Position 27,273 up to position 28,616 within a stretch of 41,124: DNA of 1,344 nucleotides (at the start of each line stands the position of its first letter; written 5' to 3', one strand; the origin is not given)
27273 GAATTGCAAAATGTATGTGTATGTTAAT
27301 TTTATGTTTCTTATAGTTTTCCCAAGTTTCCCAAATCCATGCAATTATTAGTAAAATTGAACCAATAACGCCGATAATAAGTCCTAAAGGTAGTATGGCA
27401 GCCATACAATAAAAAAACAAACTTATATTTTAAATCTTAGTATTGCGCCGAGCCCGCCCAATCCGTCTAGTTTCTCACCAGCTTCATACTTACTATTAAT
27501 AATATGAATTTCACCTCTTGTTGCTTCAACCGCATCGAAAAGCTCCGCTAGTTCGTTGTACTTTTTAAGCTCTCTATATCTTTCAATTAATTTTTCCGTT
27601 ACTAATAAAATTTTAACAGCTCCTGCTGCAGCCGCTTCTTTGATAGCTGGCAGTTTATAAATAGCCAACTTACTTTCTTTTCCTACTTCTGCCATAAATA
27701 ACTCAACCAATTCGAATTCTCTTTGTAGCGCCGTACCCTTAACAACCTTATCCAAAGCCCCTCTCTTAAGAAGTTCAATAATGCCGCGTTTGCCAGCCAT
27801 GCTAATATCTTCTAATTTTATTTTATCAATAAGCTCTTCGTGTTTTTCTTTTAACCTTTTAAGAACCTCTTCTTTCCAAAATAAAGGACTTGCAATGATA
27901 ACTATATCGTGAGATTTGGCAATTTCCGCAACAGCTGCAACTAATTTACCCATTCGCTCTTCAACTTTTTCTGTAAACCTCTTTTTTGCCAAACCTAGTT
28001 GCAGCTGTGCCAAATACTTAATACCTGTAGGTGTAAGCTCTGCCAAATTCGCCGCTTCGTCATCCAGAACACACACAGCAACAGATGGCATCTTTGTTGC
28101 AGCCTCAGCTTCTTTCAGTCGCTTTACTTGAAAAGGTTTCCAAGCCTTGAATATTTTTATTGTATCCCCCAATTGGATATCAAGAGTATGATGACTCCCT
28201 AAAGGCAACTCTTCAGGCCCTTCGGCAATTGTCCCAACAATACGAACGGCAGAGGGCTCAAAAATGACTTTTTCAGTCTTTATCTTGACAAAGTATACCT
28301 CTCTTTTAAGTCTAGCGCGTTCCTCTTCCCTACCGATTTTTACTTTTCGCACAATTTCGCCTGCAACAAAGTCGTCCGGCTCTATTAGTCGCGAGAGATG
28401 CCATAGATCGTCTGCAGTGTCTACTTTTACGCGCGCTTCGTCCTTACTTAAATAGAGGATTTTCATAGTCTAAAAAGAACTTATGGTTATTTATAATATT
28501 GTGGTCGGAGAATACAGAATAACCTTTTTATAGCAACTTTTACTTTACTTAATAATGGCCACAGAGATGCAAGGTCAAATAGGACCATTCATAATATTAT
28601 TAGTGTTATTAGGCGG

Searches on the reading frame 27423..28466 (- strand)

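Call 7: search_protein_families(library=pfam, max_evalue=0.001, proteins=[window:27423-28466:-])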
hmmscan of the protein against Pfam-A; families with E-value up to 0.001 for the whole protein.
window:27423-28466:- (347 aa): 3 families
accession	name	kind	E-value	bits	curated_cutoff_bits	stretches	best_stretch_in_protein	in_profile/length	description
PF03463.20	eRF1_1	-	1.7e-22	80.1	23.8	1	10-120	15-122/123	eRF1 domain 1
PF03465.20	eRF1_3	-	8.5e-18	65.2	25.8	1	248-347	2-106/106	eRF1 domain 3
PF03464.20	eRF1_2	-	6.4e-08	33.4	27.1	1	129-237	2-127/133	eRF1 domain 2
